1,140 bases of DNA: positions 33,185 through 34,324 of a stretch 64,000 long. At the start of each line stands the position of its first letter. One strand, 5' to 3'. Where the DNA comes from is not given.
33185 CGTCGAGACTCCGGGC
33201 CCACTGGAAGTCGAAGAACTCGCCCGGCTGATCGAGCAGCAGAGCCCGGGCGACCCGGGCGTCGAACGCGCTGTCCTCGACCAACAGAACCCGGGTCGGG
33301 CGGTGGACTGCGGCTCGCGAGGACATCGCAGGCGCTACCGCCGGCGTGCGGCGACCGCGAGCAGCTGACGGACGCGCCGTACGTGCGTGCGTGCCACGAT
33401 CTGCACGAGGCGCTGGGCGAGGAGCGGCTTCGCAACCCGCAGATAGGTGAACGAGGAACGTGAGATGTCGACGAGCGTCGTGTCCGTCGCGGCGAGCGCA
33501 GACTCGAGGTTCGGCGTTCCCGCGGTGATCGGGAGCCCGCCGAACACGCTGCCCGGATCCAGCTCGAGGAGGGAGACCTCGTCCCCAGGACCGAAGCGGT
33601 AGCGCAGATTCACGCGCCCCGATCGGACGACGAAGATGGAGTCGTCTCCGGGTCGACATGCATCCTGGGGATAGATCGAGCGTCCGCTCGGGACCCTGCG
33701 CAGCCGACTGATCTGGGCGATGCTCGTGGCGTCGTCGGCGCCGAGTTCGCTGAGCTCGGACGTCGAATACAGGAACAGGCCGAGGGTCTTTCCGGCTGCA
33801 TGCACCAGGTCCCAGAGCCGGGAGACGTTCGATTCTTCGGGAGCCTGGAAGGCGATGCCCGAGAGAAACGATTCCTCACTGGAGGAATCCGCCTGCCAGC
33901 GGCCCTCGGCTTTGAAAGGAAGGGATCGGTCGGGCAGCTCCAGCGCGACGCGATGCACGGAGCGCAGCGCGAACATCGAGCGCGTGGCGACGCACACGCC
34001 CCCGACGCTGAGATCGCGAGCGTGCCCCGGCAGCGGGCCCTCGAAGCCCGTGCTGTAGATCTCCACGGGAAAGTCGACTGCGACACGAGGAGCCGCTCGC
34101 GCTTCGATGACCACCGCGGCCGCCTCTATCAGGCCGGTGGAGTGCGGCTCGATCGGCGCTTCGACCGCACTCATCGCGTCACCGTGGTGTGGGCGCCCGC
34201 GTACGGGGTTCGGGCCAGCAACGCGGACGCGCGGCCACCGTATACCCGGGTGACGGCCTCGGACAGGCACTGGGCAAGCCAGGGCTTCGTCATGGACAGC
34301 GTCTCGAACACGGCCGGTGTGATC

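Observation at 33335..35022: Tandem paralogues fusing a PilZ c-di-GMP receptor to a degenerate cyclic-nucleotide-binding domain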

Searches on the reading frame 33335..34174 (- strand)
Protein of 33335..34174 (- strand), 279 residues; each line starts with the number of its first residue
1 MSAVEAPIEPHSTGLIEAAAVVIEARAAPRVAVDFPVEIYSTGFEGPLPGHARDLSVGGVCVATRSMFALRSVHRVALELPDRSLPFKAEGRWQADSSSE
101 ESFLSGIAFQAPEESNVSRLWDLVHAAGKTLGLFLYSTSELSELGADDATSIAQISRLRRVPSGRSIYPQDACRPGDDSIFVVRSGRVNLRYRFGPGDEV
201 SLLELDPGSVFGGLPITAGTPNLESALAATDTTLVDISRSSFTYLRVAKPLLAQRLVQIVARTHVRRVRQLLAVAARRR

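Call 4: search_protein_families(library=pfam, proteins=[window:33335-34174:-], max_evalue=1)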
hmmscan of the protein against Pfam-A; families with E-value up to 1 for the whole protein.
window:33335-34174:- (279 aa): 2 families
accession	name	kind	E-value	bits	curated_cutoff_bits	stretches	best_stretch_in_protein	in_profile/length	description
PF00027.35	cNMP_binding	-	8e-10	39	27.5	1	162-243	5-83/89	Cyclic nucleotide-binding domain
PF07238.19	PilZ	-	1.6e-07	32.1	22.5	1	26-124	3-100/102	PilZ domain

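Call 5: search_protein_families(library=ncbifam, proteins=[window:33335-34174:-], max_evalue=1)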
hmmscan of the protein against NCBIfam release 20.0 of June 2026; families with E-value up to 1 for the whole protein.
window:33335-34174:- (279 aa): 3 families
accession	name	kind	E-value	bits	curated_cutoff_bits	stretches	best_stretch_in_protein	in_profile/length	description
TIGR02266.1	gmx_TIGR02266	paralog_domain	8.3e-07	29.1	68.7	1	30-110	1-81/96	TIGR02266 family protein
NF041163.2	encap_f2b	equivalog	0.0072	15.5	400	1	150-264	89-201/450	family 2B encapsulin nanocompartment shell protein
NF006901.0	PRK09392.1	equivalog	0.089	12.1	211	1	156-277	30-147/236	transcriptional activator FtrB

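Call 7: search_solved_structures(query=window:33338-34174:-, max_evalue=1, show_alignments=3)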
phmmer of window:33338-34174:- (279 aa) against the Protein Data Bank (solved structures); distinct sequences matched with E-value up to 1: 51.
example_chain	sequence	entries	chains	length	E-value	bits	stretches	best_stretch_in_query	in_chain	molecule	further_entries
4ev0_A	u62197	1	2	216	2.5e-06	30.5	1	158-263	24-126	Transcription regulator, Crp family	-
3h3u_A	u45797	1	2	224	2.5e-06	30.4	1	161-271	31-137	PROBABLE TRANSCRIPTIONAL REGULATORY PROTEIN (PROBABLY CRP/FNR-FAMILY)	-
3mzh_A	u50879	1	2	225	2.5e-06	30.4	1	161-271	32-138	PROBABLE TRANSCRIPTIONAL REGULATORY PROTEIN (PROBABLY CRP/FNR-FAMILY)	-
4cyd_A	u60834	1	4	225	2.5e-06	30.4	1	152-271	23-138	PROBABLE TRANSCRIPTION REGULATOR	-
3d0s_A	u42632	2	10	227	2.6e-06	30.4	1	161-271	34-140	TRANSCRIPTIONAL REGULATORY PROTEIN | PROBABLE TRANSCRIPTIONAL REGULATORY PROTEIN (PROBABLY CRP/ FNR-FAMILY)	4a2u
4byy_A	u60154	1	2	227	2.6e-06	30.4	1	152-271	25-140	TRANSCRIPTIONAL REGULATOR, CRP/FNR FAMILY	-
3i54_A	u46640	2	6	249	2.9e-06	30.2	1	161-271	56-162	Transcriptional regulator, Crp/Fnr family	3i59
3r6s_A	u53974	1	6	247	3.1e-06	30.1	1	152-271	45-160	transcription regulator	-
5w5b_A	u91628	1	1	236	2.9e-05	26.9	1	144-269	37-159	HTH-type transcriptional regulator Cmr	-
5w5a_A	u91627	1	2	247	3.2e-05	26.8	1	144-269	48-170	HTH-type transcriptional regulator Cmr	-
5h5o_A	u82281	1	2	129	3.3e-05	26.8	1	146-254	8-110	Diguanylate cyclase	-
1u12_A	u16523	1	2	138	0.00014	24.7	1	143-254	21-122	cyclic nucleotide binding domain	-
1vp6_A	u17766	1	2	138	0.00014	24.7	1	143-254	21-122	Cyclic-nucleotide binding domain of mesorhizobium loti CNG potassium channel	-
3clp_A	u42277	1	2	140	0.00014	24.7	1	143-254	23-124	Mll3241 protein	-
3cl1_A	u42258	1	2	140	0.00014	24.7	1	143-254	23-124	Mll3241 protein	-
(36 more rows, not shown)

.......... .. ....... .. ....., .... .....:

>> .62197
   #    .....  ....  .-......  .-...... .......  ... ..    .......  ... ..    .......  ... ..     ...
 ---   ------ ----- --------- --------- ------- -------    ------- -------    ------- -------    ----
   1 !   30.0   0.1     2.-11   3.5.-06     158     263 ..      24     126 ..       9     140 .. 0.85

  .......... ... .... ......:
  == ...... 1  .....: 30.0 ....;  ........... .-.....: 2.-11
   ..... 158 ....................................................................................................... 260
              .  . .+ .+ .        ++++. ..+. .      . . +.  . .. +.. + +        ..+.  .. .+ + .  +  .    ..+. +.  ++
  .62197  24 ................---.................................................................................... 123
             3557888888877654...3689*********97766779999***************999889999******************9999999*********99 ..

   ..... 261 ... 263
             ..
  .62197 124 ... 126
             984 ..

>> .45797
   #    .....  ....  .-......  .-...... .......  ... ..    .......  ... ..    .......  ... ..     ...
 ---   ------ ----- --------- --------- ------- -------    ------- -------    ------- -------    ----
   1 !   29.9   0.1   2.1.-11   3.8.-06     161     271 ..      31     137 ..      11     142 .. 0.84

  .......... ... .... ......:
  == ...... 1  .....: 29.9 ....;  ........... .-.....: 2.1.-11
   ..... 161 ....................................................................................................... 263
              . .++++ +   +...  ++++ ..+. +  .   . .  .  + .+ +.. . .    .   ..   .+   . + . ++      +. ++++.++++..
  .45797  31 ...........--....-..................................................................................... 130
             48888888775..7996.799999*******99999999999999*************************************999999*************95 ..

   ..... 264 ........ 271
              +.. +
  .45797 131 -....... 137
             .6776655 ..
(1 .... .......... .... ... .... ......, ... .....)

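Call 8: find_homologous_proteins(query=window:33338-34174:-, max_evalue=0.001)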
Query window:33338-34174:- (279 aa): 25 proteins with E <= 0.001 among 8000 candidates.
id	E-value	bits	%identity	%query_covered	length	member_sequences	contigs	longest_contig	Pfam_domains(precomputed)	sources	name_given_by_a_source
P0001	1.6e-163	560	93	100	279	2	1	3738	PF07238.20,PF00027.36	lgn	-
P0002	1.9e-91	324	60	94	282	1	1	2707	PF00027.36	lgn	-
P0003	2.2e-90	321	58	98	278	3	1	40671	PF07238.20,PF00027.36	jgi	-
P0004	5.7e-88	313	55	98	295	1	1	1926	PF07238.20,PF00027.36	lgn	-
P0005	3.6e-86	307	55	100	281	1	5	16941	PF07238.20,PF00027.36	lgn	-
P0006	4.8e-86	307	55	98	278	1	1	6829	PF07238.20,PF00027.36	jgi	-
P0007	8.6e-85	302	56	94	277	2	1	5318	PF00027.36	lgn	-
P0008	2.0e-83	298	55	95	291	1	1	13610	PF00027.36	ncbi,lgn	-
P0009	3.6e-83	297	54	94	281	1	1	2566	PF07238.20,PF00027.36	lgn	-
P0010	8.8e-82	293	54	94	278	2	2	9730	PF00027.36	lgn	-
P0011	1.5e-80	289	54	94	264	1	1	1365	PF07238.20,PF00027.36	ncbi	-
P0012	9.0e-79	283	51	99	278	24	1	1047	PF07238.20,PF00027.36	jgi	jgi:hypothetical protein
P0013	4.1e-77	277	53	94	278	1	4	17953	PF07238.20,PF00027.36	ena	-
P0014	3.4e-75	271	50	96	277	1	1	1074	PF07238.20,PF00027.36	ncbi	-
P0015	1.8e-74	269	53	92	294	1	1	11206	PF07238.20,PF00027.36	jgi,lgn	jgi:hypothetical protein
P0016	3.6e-73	264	51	95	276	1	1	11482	PF07238.20,PF00027.36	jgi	jgi:CRP-like cAMP-binding protein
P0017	5.9e-72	260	50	95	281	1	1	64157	PF07238.20,PF00027.36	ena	-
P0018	6.9e-70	254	47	99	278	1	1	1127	PF07238.20,PF00027.36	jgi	-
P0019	1.7e-69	252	46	98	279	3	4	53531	PF07238.20,PF00027.36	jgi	jgi:hypothetical protein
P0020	4.5e-63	231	46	90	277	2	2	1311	PF07238.20,PF00027.36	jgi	jgi:CRP-like cAMP-binding protein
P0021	2.5e-50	189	41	91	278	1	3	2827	PF07238.20,PF00027.36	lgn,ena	-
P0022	3.2e-50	189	40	91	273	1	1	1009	PF07238.20,PF00027.36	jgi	jgi:CRP-like cAMP-binding protein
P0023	1.1e-46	178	39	90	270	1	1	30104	PF07238.20,PF00027.36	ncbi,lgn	-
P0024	1.9e-43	167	40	87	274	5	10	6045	PF07238.20,PF00027.36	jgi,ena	jgi:hypothetical protein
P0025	2.4e-40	157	58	52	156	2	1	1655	PF00027.36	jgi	jgi:CRP-like cAMP-binding protein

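Call 12: find_related_loci(query=window:33338-34174:-, collection=genome_contigs, flank=10000)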
Query window:33338-34174:- (279 aa) in genome_contigs; peptide patterns used: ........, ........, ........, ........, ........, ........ (x = any residue, [..] = any of these).
121 stretches matched a pattern; 2 encode a relative of the query (tblastn E <= 1e-3); 2 distinct loci.
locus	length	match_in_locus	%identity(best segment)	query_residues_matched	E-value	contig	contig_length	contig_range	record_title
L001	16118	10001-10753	56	18-268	1e-89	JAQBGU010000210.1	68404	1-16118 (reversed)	MAG: Deltaproteobacteria bacterium isolate MAG_451_bin-01 451_bin-01_ctg-210, whole genome shotgun sequence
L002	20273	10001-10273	28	32-162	3e-5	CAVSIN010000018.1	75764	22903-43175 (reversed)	MAG: uncultured delta proteobacterium isolate MFD01299.bin.2.13 genome assembly, contig: contig_10623, whole genome shot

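Call 16: find_encoding_contigs(protein=P0003, flank=8000, max_places=2)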
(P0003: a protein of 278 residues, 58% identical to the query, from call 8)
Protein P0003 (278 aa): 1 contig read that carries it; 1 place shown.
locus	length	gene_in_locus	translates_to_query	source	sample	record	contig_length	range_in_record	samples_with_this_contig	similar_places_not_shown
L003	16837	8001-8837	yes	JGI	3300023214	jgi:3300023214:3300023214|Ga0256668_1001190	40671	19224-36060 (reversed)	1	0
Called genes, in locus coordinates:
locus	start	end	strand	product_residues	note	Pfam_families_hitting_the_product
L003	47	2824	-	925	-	PF13620:CarboxypepD_reg (faint)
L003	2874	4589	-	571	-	PF07238:PilZ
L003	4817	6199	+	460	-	PF00890:FAD_binding_2 (faint), PF01134:GIDA (faint), PF07992:Pyr_redox_2, PF12831:FAD_oxidored (weak), PF13738:Pyr_redox_3 (weak), PF00070:Pyr_redox, PF02852:Pyr_redox_dim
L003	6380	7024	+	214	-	PF00072:Response_reg, PF04545:Sigma70_r4 (weak), PF08281:Sigma70_r4_2, PF00196:GerE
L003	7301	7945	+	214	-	PF00072:Response_reg, PF00196:GerE, PF08281:Sigma70_r4_2, PF13384:HTH_23 (weak)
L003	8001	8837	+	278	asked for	PF07238:PilZ, PF00027:cNMP_binding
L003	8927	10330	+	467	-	PF00171:Aldedh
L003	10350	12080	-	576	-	PF00749:tRNA-synt_1c, PF03950:tRNA-synt_1c_C, PF20974:tRNA-synt_1c_C2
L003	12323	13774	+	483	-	PF00224:PK, PF02887:PK_C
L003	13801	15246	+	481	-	-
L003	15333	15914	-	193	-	-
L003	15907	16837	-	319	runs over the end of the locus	-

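Call 17: find_encoding_contigs(protein=P0017, flank=8000, max_places=2)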
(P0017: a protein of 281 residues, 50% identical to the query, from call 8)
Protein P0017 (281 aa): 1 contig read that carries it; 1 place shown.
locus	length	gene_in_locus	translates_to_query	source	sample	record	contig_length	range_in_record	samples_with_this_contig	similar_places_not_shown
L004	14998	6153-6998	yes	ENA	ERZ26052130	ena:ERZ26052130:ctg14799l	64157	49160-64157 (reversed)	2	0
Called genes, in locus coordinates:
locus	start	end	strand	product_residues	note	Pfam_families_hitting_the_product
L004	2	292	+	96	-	?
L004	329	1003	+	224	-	PF03963:FlgD, PF13860:FlgD_ig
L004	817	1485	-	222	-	-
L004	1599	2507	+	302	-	PF07559:FlgE_D2, PF06429:Flg_bbr_C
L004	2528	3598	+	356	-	PF00990:GGDEF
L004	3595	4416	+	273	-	PF03958:Secretin_N (weak)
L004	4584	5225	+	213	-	PF00072:Response_reg, PF00196:GerE, PF04545:Sigma70_r4 (weak), PF08281:Sigma70_r4_2, PF13384:HTH_23 (weak), PF13551:HTH_29 (faint)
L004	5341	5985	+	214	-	PF00072:Response_reg, PF00196:GerE, PF08281:Sigma70_r4_2 (weak)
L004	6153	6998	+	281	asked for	PF07238:PilZ, PF00027:cNMP_binding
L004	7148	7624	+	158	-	PF00072:Response_reg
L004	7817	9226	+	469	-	PF04909:Amidohydro_2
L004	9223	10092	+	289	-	-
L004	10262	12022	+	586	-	PF00512:HisKA, PF02518:HATPase_c, PF00072:Response_reg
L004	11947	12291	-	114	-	-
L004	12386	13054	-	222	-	PF00702:Hydrolase, PF13419:HAD_2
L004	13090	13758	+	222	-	PF00230:MIP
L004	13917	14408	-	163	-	PF00075:RNase_H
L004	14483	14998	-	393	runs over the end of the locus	PF01702:TGT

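Call 18: find_encoding_contigs(protein=P0019, flank=8000, max_places=2)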
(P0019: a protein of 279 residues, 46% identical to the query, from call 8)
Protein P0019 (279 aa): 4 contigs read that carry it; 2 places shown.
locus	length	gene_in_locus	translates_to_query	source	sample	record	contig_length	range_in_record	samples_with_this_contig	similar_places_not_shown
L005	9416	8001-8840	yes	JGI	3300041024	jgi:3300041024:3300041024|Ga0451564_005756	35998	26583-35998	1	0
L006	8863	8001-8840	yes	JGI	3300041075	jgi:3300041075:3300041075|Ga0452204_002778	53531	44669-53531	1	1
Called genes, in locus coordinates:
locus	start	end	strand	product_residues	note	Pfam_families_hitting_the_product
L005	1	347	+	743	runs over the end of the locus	PF00403:HMA, PF00122:E1-E2_ATPase, PF00702:Hydrolase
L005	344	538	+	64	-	PF03597:FixS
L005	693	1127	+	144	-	PF01814:Hemerythrin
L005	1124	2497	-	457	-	PF00072:Response_reg, PF00158:Sigma54_activat, PF13191:AAA_16 (weak), PF14532:Sigma54_activ_2, PF07728:AAA_5, PF25601:AAA_lid_14, PF02954:HTH_8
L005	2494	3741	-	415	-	PF11563:Protoglobin, PF00512:HisKA, PF10090:HPTransfase (weak), PF02518:HATPase_c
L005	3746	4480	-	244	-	PF00571:CBS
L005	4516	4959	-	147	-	PF00582:Usp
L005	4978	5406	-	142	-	PF01814:Hemerythrin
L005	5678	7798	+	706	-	-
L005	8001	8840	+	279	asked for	PF07238:PilZ (weak), PF00027:cNMP_binding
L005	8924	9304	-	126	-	-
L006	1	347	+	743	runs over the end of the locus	PF00403:HMA, PF00122:E1-E2_ATPase, PF00702:Hydrolase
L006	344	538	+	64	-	PF03597:FixS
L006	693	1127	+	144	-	PF01814:Hemerythrin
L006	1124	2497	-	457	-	PF00072:Response_reg, PF00158:Sigma54_activat, PF13191:AAA_16 (weak), PF14532:Sigma54_activ_2, PF07728:AAA_5, PF25601:AAA_lid_14, PF02954:HTH_8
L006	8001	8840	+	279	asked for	PF07238:PilZ (weak), PF00027:cNMP_binding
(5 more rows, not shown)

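Call 27: find_encoding_contigs(protein=P0005, flank=8000, max_places=2)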
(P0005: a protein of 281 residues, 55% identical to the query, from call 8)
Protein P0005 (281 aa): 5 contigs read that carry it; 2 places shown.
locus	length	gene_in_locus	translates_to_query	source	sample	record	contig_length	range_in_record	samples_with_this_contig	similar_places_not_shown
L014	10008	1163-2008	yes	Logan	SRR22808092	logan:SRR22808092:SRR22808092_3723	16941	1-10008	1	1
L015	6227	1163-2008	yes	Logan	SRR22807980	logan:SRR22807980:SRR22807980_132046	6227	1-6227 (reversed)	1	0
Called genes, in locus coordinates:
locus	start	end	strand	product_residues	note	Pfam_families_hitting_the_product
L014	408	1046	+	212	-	PF00072:Response_reg, PF00196:GerE, PF08281:Sigma70_r4_2 (weak), PF13384:HTH_23 (weak)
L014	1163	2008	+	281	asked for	PF07238:PilZ (weak), PF00027:cNMP_binding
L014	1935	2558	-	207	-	PF00072:Response_reg, PF08281:Sigma70_r4_2 (faint), PF00196:GerE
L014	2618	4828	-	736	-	PF00989:PAS, PF08447:PAS_3, PF00989:PAS, PF08448:PAS_4, PF13188:PAS_8, PF13426:PAS_9, PF08447:PAS_3, PF02518:HATPase_c, +5 more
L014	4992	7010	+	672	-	PF08447:PAS_3, PF08448:PAS_4 (weak), PF13426:PAS_9 (faint), PF00989:PAS (weak), PF13188:PAS_8 (weak), PF08448:PAS_4, PF02518:HATPase_c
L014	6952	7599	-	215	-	PF00072:Response_reg, PF00196:GerE, PF08281:Sigma70_r4_2 (weak)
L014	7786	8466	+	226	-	PF00072:Response_reg, PF00486:Trans_reg_C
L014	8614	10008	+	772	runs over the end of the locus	PF00072:Response_reg, PF00512:HisKA, PF02518:HATPase_c, PF00072:Response_reg, PF01627:Hpt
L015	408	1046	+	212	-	PF00072:Response_reg, PF00196:GerE, PF08281:Sigma70_r4_2 (weak), PF13384:HTH_23 (weak)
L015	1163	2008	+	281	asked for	PF07238:PilZ (weak), PF00027:cNMP_binding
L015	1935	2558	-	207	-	PF00072:Response_reg, PF08281:Sigma70_r4_2 (faint), PF00196:GerE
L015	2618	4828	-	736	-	PF00989:PAS, PF08447:PAS_3, PF00989:PAS, PF08448:PAS_4, PF13188:PAS_8, PF13426:PAS_9, PF08447:PAS_3, PF02518:HATPase_c, +5 more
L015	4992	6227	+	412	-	?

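Call 28: find_encoding_contigs(protein=P0001, flank=4000, max_places=2)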
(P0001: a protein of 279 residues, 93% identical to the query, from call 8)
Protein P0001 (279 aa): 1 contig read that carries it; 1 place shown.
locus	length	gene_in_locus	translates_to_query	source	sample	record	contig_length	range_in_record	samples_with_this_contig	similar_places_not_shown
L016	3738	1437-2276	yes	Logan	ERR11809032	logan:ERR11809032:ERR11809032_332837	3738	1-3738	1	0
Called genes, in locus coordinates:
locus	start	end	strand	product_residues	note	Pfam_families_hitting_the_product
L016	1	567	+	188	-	?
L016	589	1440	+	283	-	PF00027:cNMP_binding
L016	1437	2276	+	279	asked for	PF07238:PilZ (weak), PF00027:cNMP_binding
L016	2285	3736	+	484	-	?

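Call 37: predict_structure(alignment_id=A2)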
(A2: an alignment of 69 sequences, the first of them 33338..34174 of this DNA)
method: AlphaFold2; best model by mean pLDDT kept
length: 279 residues; sequences in the alignment: 69
mean_pLDDT: 91.2   pTM: 0.87
mean pLDDT of the five models: 91.2, 91.2, 90.8, 90.8, 90.3
residues with pLDDT >= 90: 240; 70-90: 13; 50-70: 12; < 50: 14
segments of 3 or more residues with pLDDT < 50: 1-14
pLDDT, mean of each block of 10 residues (from residue 1): 35 49 69 98 95 97 97 97 95 94 97 94 97 98 96 97 97 92 99 93 98 96 97 97 93 98 96 92
secondary structure, 60 per line:
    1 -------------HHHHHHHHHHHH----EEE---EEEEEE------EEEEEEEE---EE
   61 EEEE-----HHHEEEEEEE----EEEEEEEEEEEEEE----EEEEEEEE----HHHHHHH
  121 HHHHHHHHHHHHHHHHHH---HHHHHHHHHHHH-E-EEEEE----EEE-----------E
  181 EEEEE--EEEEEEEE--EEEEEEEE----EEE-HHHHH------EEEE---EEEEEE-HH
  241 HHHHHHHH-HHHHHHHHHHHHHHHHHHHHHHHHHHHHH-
elements in order: H14-25 E30-32 E36-41 E48-55 E59-64 E73-79 E84-97 E102-109 H114-138 H142-153 E157-161 E166-168 E180-185 E188-195 E198-205 E210-212 H214-218 E225-228 E232-237 H239-248 H250-278

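Call 41: fold_search(model_id=the predicted structure, library=pdb)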
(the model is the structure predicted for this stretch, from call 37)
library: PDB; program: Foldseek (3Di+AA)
matches with E <= 10: 1197; with E <= 0.001: 581
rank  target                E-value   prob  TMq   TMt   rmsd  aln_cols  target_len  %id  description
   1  5j3u                  3.5e-10  1.00  0.45  0.48  11.3       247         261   13  Co-crystal structure of the regulatory domain of Toxoplasma gondii PKA with cAMP (released 2016-04-20)
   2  1ne4                  9.7e-10  1.00  0.44  0.45  12.7       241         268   16  Crystal Structure of Rp-cAMP Binding R1a Subunit of cAMP-dependent Protein Kinase (released 2004-01-13)
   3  4z07_C                1.0e-09  1.00  0.40  0.43  15.2       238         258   16  Co-crystal structure of the tandem CNB (CNB-A/B) domains of human PKG I beta with cGMP (released 2016-04-13)
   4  6byr_B                1.0e-09  1.00  0.39  0.37  19.1       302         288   15  Structures of the PKA RI alpha holoenzyme with the FLHCC driver J-PKAc alpha or native PKAc alpha (released 2019-04-03)
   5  4byy_A                3.2e-09  1.00  0.44  0.53   2.9       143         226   24  Apo GlxR (released 2014-07-30)
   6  4z07_A                3.7e-09  1.00  0.39  0.42  15.5       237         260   16  Co-crystal structure of the tandem CNB (CNB-A/B) domains of human PKG I beta with cGMP (released 2016-04-13)
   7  2qcs_B                5.9e-09  1.00  0.39  0.38  12.9       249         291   15  A complex structure between the Catalytic and Regulatory subunit of Protein Kinase A that represents the inhibited sta (released 2007-11-06)
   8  3r6s_C                7.3e-09  1.00  0.44  0.53   2.9       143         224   24  Crystal structure of GlxR transcription factor from Corynebacterium glutamicum with cAMP (released 2012-03-28)
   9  4x6r_B                8.7e-09  1.00  0.39  0.37  13.6       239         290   15  An Isoform-specific Myristylation Switch Targets RIIb PKA Holoenzymes to Membranes (released 2015-07-22)
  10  4cyd_A                9.7e-09  1.00  0.43  0.52   2.9       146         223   23  GlxR bound to cAMP (released 2014-12-17)
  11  3j4q_B                9.7e-09  1.00  0.39  0.29  15.2       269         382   14  Pseudo-atomic model of the AKAP18-PKA complex in a bent conformation derived from electron microscopy (released 2013-11-13)
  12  3r6s_A                1.0e-08  1.00  0.44  0.53   3.0       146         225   22  Crystal structure of GlxR transcription factor from Corynebacterium glutamicum with cAMP (released 2012-03-28)
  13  6rsx                  1.1e-08  1.00  0.43  0.45  14.1       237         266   14  Regulatory Subunit of cAMP-dependant Protein Kinase A from Euglena gracilis at 1.6 A resolution (released 2020-10-28)
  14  7lv3_A                1.1e-08  1.00  0.37  0.19  13.5       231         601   17  Crystal structure of human protein kinase G (PKG) R-C complex in inhibited state (released 2022-08-24)
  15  2qvs_B                1.2e-08  1.00  0.39  0.36  15.2       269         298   14  Crystal Structure of Type IIa Holoenzyme of cAMP-dependent Protein Kinase (released 2007-10-23)
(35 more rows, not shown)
